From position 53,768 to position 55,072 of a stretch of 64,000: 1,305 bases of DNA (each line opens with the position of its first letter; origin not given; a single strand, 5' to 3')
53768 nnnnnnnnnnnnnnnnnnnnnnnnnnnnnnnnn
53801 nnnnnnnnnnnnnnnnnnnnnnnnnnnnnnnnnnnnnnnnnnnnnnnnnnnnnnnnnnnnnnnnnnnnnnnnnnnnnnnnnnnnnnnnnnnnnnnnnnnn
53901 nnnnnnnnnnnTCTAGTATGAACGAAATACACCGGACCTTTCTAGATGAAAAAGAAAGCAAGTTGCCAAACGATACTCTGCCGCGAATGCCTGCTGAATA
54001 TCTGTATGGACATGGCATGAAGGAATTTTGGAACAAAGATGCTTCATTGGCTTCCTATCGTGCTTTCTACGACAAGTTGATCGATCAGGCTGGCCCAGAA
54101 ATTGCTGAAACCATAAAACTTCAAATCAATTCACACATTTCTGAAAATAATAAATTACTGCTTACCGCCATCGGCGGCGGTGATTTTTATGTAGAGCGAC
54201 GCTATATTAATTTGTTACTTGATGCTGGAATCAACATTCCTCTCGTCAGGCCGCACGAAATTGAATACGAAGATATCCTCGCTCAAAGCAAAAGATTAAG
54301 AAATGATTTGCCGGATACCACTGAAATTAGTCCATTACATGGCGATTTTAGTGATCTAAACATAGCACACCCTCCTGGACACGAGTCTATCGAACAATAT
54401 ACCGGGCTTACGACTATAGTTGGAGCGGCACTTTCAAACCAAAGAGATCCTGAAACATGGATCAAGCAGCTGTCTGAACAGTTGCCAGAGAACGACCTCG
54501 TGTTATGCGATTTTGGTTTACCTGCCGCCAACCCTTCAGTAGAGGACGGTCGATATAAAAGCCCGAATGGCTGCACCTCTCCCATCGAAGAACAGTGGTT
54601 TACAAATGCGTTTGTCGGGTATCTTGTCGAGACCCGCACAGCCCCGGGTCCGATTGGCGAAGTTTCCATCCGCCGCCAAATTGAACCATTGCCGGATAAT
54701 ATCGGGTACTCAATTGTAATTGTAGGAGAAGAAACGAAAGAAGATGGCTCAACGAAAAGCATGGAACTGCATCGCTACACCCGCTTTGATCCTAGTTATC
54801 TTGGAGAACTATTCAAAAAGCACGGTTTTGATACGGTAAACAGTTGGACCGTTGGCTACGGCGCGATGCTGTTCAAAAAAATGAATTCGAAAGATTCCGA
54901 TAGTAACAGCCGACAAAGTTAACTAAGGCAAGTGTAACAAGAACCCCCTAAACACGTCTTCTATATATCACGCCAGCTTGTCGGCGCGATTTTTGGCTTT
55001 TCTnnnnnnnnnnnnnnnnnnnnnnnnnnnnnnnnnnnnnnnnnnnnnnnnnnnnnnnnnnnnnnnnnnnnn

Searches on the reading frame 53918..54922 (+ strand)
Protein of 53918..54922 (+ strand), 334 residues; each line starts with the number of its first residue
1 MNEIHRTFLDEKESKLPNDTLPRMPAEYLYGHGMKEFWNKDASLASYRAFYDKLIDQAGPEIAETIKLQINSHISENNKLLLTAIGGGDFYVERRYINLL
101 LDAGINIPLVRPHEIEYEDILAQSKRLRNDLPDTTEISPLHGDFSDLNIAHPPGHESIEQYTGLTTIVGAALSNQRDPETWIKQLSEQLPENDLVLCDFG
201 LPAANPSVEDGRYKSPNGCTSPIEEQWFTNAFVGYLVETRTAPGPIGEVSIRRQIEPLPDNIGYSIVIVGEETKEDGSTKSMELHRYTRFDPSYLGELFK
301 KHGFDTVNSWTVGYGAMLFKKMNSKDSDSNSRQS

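Call 4: search_protein_families(library=ncbifam, proteins=[window:53918-54922:+], max_evalue=1)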
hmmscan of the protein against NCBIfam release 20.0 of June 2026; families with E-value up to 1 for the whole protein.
window:53918-54922:+ (334 aa): 0 families

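Call 36: search_protein_families(library=pfam, proteins=[window:53918-54922:+], max_evalue=0.1)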
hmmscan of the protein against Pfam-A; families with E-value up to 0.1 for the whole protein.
window:53918-54922:+ (334 aa): 0 families

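Call 59: list_cluster_members(proteins=[P0001, P0002, P0003, window:53918-54922:+, window:50275-51162:+])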
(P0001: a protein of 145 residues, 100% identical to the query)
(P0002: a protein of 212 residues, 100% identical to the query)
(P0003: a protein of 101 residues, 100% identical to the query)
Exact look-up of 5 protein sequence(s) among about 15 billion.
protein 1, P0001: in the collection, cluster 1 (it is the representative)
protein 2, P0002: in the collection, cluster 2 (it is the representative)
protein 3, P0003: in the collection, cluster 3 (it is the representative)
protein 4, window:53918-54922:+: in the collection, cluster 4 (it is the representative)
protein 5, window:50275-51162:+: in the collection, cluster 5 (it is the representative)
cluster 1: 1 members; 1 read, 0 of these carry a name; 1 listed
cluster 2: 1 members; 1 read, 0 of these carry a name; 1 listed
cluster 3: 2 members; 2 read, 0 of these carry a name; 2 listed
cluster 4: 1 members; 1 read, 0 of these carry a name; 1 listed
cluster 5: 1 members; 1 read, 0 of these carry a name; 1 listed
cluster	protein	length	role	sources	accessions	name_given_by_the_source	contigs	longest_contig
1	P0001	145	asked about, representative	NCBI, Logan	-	-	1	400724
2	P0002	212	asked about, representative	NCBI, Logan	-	-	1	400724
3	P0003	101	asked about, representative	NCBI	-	-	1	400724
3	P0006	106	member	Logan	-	-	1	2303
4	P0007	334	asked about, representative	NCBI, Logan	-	-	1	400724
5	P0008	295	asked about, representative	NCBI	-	-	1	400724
